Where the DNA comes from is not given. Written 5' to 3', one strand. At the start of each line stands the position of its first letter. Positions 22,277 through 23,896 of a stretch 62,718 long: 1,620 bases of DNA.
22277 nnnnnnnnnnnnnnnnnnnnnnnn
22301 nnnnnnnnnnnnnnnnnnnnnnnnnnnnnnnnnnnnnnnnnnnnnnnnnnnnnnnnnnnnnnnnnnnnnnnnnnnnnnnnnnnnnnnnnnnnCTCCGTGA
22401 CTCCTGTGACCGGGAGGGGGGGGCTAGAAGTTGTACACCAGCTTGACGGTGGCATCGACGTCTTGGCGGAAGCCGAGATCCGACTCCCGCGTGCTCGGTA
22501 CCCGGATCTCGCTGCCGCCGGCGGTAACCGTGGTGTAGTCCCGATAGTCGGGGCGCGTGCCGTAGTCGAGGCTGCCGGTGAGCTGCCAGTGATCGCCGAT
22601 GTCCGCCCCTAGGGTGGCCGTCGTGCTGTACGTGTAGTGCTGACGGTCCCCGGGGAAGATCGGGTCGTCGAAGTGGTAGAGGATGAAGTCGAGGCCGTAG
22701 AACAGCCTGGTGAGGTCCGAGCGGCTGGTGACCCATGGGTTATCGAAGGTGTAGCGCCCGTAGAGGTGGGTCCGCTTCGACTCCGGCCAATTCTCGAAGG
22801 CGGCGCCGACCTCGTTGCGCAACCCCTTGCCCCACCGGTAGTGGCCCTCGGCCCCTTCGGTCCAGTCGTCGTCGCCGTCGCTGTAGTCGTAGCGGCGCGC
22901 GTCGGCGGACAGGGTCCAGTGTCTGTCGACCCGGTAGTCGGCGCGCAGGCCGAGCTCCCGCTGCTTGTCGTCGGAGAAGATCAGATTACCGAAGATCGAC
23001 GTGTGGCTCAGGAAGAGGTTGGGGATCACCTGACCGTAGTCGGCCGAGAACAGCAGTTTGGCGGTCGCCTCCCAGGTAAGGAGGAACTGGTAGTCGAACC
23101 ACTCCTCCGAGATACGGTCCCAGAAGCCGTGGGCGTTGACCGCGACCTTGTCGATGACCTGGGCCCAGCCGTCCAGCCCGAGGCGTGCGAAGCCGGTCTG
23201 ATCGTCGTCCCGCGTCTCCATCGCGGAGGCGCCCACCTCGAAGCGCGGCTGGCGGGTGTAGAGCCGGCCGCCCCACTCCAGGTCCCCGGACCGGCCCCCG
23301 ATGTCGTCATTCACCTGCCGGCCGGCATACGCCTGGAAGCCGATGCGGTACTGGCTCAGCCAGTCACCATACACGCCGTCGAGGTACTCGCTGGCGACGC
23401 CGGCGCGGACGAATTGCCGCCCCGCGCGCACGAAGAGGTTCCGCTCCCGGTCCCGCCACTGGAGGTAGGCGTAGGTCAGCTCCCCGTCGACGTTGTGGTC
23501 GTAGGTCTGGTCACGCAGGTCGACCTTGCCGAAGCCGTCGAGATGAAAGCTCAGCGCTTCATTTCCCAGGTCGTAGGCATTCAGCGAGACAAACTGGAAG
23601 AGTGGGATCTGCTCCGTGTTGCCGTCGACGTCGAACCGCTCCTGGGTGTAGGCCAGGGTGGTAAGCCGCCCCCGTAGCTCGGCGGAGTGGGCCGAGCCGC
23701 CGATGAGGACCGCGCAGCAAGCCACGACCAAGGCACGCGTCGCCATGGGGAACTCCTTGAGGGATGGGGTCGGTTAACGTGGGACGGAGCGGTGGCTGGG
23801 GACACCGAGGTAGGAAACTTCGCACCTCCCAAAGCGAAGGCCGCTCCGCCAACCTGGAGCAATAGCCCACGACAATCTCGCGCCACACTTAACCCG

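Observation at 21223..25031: Candidate porin-cytochrome trans-envelope electron conduit: 11-haem NapC/NirT-like anchor, 440-aa OM barrel and 13-haem lipoprotein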

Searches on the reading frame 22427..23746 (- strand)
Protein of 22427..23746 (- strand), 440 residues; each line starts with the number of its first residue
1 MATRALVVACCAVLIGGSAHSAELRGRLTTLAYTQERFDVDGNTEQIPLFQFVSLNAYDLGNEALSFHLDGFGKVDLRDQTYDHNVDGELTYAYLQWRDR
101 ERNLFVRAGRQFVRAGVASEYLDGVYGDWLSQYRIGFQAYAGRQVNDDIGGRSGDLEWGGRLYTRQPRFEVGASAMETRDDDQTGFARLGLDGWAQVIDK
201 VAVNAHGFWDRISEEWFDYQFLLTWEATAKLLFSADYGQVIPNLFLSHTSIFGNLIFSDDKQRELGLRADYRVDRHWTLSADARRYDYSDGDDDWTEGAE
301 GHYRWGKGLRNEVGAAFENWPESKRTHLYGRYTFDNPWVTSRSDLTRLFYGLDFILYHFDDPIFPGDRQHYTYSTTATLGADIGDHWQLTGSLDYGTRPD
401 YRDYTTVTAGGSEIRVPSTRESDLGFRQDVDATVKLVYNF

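Call 5: search_protein_families(library=pfam, proteins=[window:22427-23746:-], max_evalue=0.01)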
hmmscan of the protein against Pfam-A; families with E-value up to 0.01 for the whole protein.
window:22427-23746:- (440 aa): 0 families

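Call 6: search_protein_families(library=ncbifam, proteins=[window:22427-23746:-], max_evalue=0.01)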
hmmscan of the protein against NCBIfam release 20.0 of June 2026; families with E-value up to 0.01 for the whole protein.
window:22427-23746:- (440 aa): 0 families

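Call 7: find_homologous_proteins(query=window:22427-23746:-, max_evalue=0.001)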
Query window:22427-23746:- (440 aa): 12 proteins with E <= 0.001 among 8000 candidates.
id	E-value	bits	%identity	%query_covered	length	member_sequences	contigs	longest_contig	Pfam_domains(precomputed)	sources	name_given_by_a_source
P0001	0.0e+0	1022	100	100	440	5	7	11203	-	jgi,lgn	jgi:hypothetical protein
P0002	1.6e-210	718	68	100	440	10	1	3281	-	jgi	-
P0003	4.3e-194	664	65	100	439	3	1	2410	-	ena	-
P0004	9.5e-167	574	60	99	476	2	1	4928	-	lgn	-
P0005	9.4e-160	550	58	99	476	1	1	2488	-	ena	-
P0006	6.1e-154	531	56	96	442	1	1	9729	-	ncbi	-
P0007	4.5e-152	525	54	100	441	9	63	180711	-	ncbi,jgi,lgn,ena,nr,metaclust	ncbi:MAG: hypothetical protein GW783_01345 [Deltaproteobacteria bacterium]|nr:hypothetical protein [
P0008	1.8e-149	517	55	99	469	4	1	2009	-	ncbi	-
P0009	8.9e-149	514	54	100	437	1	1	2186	-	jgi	-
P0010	5.1e-22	96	26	80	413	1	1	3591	-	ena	-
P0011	1.9e-15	75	26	89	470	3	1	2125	-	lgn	-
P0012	5.2e-14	70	28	50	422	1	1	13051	-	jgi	jgi:hypothetical protein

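Call 9: find_encoding_contigs(protein=P0007, flank=10000, max_places=4)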
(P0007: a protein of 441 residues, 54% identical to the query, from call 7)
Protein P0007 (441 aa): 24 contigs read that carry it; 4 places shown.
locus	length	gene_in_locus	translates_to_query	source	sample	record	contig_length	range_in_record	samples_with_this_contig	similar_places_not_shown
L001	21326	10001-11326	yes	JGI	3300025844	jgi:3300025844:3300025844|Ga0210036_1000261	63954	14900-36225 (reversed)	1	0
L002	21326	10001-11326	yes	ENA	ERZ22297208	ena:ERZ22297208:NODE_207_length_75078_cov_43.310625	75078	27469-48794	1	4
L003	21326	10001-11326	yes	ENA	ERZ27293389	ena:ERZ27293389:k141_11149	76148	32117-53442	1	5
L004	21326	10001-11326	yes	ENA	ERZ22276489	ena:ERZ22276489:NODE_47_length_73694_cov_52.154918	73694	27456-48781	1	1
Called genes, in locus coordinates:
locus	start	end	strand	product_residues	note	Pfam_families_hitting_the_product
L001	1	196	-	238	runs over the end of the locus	-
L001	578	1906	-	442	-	PF07690:MFS_1, PF11700:ATG22, PF07690:MFS_1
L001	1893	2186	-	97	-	-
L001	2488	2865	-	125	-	PF02537:CRCB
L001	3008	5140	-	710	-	PF00496:SBP_bac_5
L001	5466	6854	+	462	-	PF04055:Radical_SAM, PF06969:HemN_C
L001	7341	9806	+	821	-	PF11617:Cu-binding_MopE, PF14522:Cytochrome_C7 (faint), PF09699:Paired_CXXCH_1 (weak)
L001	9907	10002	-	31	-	-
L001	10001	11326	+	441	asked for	-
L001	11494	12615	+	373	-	PF09699:Paired_CXXCH_1 (faint), PF14522:Cytochrome_C7 (weak)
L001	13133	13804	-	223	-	PF00702:Hydrolase, PF12710:HAD, PF13419:HAD_2, PF13242:Hydrolase_like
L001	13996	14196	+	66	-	-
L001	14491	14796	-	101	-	PF00072:Response_reg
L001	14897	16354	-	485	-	-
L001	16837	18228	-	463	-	PF00072:Response_reg, PF01078:Mg_chelatase (faint), PF00158:Sigma54_activat, PF14532:Sigma54_activ_2, PF07724:AAA_2 (weak), PF07728:AAA_5, PF25601:AAA_lid_14, PF02954:HTH_8, +1 more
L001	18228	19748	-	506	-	PF21563:Mcp40H-20_sensor (weak), PF00672:HAMP, PF00512:HisKA, PF02518:HATPase_c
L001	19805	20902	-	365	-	PF00578:AhpC-TSA, PF08534:Redoxin (weak), PF13428:TPR_14 (faint)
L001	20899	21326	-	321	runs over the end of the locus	PF13428:TPR_14 (faint), PF13424:TPR_12 (faint), PF13431:TPR_17 (faint), PF13174:TPR_6 (faint), PF14559:TPR_19 (weak), PF23914:TPR_CcmH_CycH (weak), PF14559:TPR_19, PF13432:TPR_16, +5 more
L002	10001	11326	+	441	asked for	-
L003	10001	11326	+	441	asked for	-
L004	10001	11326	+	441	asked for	-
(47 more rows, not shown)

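Call 18: find_related_loci(query=A2, collection=genome_contigs, flank=8000)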
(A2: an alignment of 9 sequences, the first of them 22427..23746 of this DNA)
Query A2 (440 aa) in genome_contigs; peptide patterns used: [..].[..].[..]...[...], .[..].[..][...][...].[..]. (x = any residue, [..] = any of these).
75 stretches matched a pattern; 4 encode a relative of the query (tblastn E <= 1e-3); 4 distinct loci.
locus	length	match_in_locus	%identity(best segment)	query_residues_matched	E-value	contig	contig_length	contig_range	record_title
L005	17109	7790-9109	90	1-440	0e+0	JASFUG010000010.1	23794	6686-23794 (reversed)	MAG: Nitrospirota bacterium isolate D1105M02metaG_Bin_264 D1105M02metaG_FD_scaffold_298_c1, whole genome shotgun sequenc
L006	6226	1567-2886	54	1-440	4e-157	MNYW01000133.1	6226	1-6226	MAG: Nitrospirae bacterium CG2_30_70_394 cg2_3.0_scaffold_14768_c, whole genome shotgun sequence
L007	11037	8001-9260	54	19-440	5e-152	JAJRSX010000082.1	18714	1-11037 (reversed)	MAG: bacterium isolate Dive96_bin1.162 k141_1954127, whole genome shotgun sequence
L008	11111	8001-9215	26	4-408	8e-22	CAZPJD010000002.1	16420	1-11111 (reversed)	MAG TPA_asm: uncultured bacterium isolate binchicken_co200_86 genome assembly, contig: k141_1141203, whole genome shotgu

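Call 19: predict_structure(alignment_id=A1)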
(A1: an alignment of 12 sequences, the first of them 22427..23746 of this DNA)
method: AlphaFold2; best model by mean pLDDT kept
length: 440 residues; sequences in the alignment: 12
mean_pLDDT: 80.3   pTM: 0.70
mean pLDDT of the five models: 80.3, 79.1, 76.8, 75.6, 64.7
residues with pLDDT >= 90: 193; 70-90: 135; 50-70: 68; < 50: 44
segments of 3 or more residues with pLDDT < 50: 1-7, 38-42, 80-85, 149-152, 243-258, 338-340
pLDDT, mean of each block of 10 residues (from residue 1): 44 51 87 66 64 89 89 71 57 91 93 84 93 96 68 74 96 91 81 96 94 83 96 92 38 37 90 96 86 87 92 96 93 72 75 94 76 92 89 84 66 63 71 90
secondary structure, 60 per line:
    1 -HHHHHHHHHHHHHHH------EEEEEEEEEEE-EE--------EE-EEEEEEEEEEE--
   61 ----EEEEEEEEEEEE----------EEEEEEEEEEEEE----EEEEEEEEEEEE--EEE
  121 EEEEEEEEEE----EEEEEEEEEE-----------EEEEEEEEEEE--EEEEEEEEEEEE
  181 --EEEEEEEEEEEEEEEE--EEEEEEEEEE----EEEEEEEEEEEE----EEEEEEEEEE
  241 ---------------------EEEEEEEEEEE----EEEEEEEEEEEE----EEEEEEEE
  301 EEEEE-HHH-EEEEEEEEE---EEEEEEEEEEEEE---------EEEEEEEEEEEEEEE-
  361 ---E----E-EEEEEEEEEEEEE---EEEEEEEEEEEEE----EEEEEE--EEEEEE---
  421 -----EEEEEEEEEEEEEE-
elements in order: H2-16 E23-33 E48-58 E65-76 E87-99 E104-115 E118-130 E135-144 E156-166 E169-180 E183-198 E201-210 E215-226 E231-240 E262-272 E277-288 E293-305 E311-319 E323-335 E345-359 E371-383 E387-399 E404-409 E412-417 E426-439

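Call 23: fold_search(model_id=the predicted structure, library=pdb)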
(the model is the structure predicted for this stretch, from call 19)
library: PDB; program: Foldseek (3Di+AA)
matches with E <= 10: 892; with E <= 0.001: 261
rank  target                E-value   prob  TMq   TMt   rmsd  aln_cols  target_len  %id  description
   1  3rfz_E                2.5e-09  1.00  0.40  0.26  18.0       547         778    8  Crystal structure of the FimD usher bound to its cognate FimC:FimH substrate (released 2011-06-01)
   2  9fy9_D                3.8e-09  1.00  0.47  0.33  12.5       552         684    7  Cryo-EM structure of the type 1 chaperone-usher pilus FimD-tip complex (FimDHGFC) - Conformer 1 (released 2025-06-04)
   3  3rfz_B                1.0e-08  1.00  0.52  0.32  11.7       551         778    7  Crystal structure of the FimD usher bound to its cognate FimC:FimH substrate (released 2011-06-01)
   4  8bys_B                1.6e-08  1.00  0.40  0.52  11.2       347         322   13  Outer membrane attachment porin OmpM1 from Veillonella parvula, native (released 2023-11-08)
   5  8bys_A                1.6e-08  1.00  0.34  0.42  13.6       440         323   13  Outer membrane attachment porin OmpM1 from Veillonella parvula, native (released 2023-11-08)
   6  3sy9_C                2.4e-08  1.00  0.36  0.41  17.5       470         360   12  Crystal structure of Pseudomonas aeruginosa OccD2 (OpdC) (released 2012-02-08)
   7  8byt_A                2.6e-08  1.00  0.33  0.42  12.7       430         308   12  Outer membrane attachment porin OmpM1 from Veillonella parvula, C3 symmetry (released 2023-11-08)
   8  8bym_A                3.9e-08  1.00  0.34  0.42  13.8       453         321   13  Outer membrane attachment porin OmpM1 from Veillonella parvula (released 2023-11-08)
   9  3sy9_D                4.5e-08  1.00  0.33  0.39  17.9       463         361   13  Crystal structure of Pseudomonas aeruginosa OccD2 (OpdC) (released 2012-02-08)
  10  9fw9_D                8.3e-08  1.00  0.52  0.36  11.8       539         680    8  Cryo-EM structure of the type 1 pilus assembly platform as part of the FimA-bound chaperone-usher pilus complex (FimDH (released 2025-06-04)
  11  2fgq                  1.7e-07  1.00  0.28  0.33  11.7       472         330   11  High resolution X-ray structure of Omp32 in complex with malate (released 2006-01-31)
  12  3sy9_A                1.9e-07  1.00  0.34  0.39  17.7       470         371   12  Crystal structure of Pseudomonas aeruginosa OccD2 (OpdC) (released 2012-02-08)
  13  6ehf                  1.9e-07  1.00  0.24  0.30  15.1       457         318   11  OmpT (in-vitro folded), an outer membrane protein Vibrio cholerae (trimer form) (released 2018-04-25)
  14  3rbh_D                2.0e-07  1.00  0.40  0.42  10.1       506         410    9  Structure of alginate export protein AlgE from Pseudomonas aeruginosa (released 2011-07-27)
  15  4azl_B                2.0e-07  1.00  0.40  0.41  12.9       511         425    9  In meso structure of alginate transporter, AlgE, from Pseudomoas aeruginosa, PAO1, crystal form 2. (released 2013-07-03)
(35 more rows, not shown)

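Call 25: search_protein_representatives(alignment_id=A1)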
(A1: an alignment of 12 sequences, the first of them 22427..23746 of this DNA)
Query: 12 sequences, 438 profile positions. Proteins with E-value up to 0.001 (for the whole library): 1147; up to 1e-10: 692; up to 1e-30: 303. The best 150 are listed.
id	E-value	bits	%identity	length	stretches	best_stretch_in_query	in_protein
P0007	3.3e-198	675.3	-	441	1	1-437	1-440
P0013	9.3e-98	344.2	-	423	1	10-405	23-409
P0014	3.3e-92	326.0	-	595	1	3-405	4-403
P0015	7.2e-91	321.5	-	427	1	5-404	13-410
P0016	9.7e-84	298.0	-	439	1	8-405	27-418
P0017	5.8e-82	292.2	-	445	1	5-406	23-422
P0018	1.7e-80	287.3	-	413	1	3-410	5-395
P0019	4.0e-80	286.1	-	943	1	10-405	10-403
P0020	7.5e-79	281.9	-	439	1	7-406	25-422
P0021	2.0e-77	277.2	-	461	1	8-405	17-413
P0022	5.0e-77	275.9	-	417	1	6-404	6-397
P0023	1.5e-76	274.4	-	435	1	7-406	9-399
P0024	3.5e-76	273.1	-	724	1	8-405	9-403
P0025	4.0e-76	273.0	-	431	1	6-399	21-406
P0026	1.3e-75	271.2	-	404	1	6-405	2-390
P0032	3.2e-72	260.1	-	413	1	1-406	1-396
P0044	7.1e-65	235.9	-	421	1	3-426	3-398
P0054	3.5e-61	223.7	-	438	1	1-404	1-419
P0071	1.6e-58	214.9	-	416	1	3-406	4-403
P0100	6.5e-53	196.5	-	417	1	5-399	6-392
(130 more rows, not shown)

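Call 26: list_cluster_members(proteins=[P0013, P0015, P0016, P0018, P0022, P0032, P0044, P0054, P0071, P0100])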
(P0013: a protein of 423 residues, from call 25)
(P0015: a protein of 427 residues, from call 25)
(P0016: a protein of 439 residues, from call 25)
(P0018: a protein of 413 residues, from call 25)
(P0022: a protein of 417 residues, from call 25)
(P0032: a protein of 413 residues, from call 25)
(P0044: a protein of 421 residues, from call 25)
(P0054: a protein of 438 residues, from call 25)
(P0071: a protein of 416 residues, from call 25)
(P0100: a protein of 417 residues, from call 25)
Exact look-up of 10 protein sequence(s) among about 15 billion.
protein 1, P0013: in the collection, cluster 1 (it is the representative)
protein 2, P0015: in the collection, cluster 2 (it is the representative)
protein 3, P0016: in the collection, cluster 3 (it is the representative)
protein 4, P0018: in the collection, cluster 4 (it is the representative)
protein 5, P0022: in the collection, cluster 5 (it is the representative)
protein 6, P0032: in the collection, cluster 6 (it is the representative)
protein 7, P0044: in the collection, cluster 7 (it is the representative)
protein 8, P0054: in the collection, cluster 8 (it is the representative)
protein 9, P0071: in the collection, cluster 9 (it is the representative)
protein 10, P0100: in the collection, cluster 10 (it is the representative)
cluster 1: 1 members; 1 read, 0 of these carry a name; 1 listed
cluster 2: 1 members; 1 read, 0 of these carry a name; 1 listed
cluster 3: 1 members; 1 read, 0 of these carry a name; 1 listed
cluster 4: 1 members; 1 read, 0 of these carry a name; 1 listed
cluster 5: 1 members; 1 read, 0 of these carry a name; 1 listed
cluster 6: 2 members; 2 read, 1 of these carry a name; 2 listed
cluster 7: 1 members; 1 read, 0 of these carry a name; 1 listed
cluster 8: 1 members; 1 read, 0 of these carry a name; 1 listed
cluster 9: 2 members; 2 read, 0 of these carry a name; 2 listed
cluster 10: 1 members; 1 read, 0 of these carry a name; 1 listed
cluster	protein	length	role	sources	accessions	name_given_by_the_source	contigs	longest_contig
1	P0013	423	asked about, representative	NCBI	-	-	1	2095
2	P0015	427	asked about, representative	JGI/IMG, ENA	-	-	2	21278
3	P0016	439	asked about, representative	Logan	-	-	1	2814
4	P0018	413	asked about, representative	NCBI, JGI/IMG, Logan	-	-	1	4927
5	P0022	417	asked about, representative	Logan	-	-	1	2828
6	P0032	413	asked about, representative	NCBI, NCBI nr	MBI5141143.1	MAG: hypothetical protein HZA20_02980 [Nitrospirae bacterium] | hypothetical protein [Nitrospirota bacterium]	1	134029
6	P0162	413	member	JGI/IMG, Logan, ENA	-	-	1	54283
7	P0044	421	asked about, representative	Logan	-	-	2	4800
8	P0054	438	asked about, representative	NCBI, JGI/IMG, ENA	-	-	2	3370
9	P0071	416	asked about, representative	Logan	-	-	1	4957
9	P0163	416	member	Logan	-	-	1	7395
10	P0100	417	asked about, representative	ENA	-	-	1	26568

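Call 29: find_homologous_proteins(query=A3, max_evalue=0.001)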
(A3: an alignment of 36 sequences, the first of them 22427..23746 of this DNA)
Query A3 (36 sequences) (440 aa, profile of the alignment): 47 proteins with E <= 0.001 among 8000 candidates.
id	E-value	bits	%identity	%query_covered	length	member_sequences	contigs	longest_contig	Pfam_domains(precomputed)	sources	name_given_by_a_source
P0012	2.4e-148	512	28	50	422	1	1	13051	-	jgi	jgi:hypothetical protein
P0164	2.0e-144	500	26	99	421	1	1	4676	-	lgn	-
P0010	3.4e-138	479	26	80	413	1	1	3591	-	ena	-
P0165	5.4e-125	436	26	78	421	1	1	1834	-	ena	-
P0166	2.1e-123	430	31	51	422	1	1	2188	-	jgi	-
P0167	6.0e-123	429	24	88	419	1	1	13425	-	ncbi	-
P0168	9.1e-123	428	24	82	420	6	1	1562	-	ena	-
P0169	9.9e-123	428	28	57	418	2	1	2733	-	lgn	-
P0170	1.4e-121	424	30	42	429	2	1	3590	-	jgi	jgi:hypothetical protein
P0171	2.4e-121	423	32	42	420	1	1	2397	-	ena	-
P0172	3.1e-121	423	29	43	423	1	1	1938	-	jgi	jgi:hypothetical protein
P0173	3.2e-121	423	27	82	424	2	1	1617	-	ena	-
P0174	8.4e-121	422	25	65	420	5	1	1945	-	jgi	-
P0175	5.1e-120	419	28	57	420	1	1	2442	-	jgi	jgi:hypothetical protein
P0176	2.2e-119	417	32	42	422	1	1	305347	-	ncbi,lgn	-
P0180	1.1e-117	411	28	50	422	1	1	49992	-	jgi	jgi:hypothetical protein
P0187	2.9e-113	397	23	82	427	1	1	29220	-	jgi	jgi:hypothetical protein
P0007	1.3e-107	378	54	100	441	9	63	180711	-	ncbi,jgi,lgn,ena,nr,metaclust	ncbi:MAG: hypothetical protein GW783_01345 [Deltaproteobacteria bacterium]|nr:hypothetical protein [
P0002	1.1e-104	369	68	100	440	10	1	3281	-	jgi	-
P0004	3.2e-95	337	60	99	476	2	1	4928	-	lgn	-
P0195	9.3e-88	313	26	60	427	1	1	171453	-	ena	-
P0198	6.4e-16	76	34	8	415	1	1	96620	-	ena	-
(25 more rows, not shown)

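Call 30: find_encoding_contigs(protein=P0176, flank=7000, max_places=1)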
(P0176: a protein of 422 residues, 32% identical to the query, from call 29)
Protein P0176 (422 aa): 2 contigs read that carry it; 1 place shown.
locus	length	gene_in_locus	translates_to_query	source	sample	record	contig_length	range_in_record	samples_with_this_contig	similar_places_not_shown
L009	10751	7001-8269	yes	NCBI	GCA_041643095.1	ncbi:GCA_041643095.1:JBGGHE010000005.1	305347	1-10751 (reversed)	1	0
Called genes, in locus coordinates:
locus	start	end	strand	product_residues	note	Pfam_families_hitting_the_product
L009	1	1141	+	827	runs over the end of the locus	PF12704:MacB_PCD (weak), PF02687:FtsX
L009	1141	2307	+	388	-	PF07143:AttH, PF17186:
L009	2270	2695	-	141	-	PF07883:Cupin_2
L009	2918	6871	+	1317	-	PF18076:FGAR-AT_N, PF02769:AIRS_C, PF22689:FGAR-AT_PurM_N-like, PF02769:AIRS_C, PF13507:GATase_5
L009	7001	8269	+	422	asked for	-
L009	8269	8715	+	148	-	PF14522:Cytochrome_C7 (faint)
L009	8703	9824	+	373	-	-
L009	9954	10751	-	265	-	?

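Call 31: find_encoding_contigs(protein=P0195, flank=7000, max_places=1)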
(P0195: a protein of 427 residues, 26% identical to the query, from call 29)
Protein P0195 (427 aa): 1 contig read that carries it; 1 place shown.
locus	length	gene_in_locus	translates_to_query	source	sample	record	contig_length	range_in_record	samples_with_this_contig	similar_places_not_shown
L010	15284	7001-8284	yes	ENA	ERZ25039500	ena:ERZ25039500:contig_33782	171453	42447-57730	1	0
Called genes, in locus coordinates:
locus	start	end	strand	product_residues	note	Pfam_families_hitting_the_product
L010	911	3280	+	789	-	PF09699:Paired_CXXCH_1 (faint), PF14522:Cytochrome_C7 (faint), PF14537:Cytochrom_c3_2 (faint), PF22113:Mtrc-MtrF_II-IV_dom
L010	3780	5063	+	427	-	-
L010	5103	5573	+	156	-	PF14522:Cytochrome_C7 (faint)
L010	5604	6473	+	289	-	PF14522:Cytochrome_C7 (faint)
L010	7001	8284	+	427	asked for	-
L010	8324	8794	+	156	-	-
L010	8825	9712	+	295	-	PF14522:Cytochrome_C7 (faint), PF14537:Cytochrom_c3_2 (faint)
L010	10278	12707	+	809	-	PF14522:Cytochrome_C7 (faint), PF22113:Mtrc-MtrF_II-IV_dom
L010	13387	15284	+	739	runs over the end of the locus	PF14522:Cytochrome_C7 (faint), PF22113:Mtrc-MtrF_II-IV_dom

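Call 32: find_encoding_contigs(protein=P0180, flank=7000, max_places=1)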
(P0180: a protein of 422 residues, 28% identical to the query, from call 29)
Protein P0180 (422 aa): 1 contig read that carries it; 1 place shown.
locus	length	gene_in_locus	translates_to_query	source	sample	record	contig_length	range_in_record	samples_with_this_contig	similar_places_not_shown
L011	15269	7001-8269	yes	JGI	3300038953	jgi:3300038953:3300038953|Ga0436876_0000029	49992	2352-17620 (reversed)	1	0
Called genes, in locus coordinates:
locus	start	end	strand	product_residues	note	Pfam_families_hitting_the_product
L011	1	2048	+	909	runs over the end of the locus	PF00672:HAMP, PF00989:PAS, PF08447:PAS_3, PF08448:PAS_4, PF13426:PAS_9 (weak), PF02518:HATPase_c, PF00072:Response_reg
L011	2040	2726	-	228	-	-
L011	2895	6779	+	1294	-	PF18076:FGAR-AT_N, PF02769:AIRS_C, PF22689:FGAR-AT_PurM_N-like, PF02769:AIRS_C, PF13507:GATase_5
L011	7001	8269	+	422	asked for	-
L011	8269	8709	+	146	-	PF14522:Cytochrome_C7 (faint)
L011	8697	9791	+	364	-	-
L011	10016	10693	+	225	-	PF14522:Cytochrome_C7 (faint), PF09699:Paired_CXXCH_1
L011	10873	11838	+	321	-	-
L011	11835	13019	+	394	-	-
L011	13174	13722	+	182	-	PF00578:AhpC-TSA, PF08534:Redoxin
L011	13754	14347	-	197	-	PF09699:Paired_CXXCH_1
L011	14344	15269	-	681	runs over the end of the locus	-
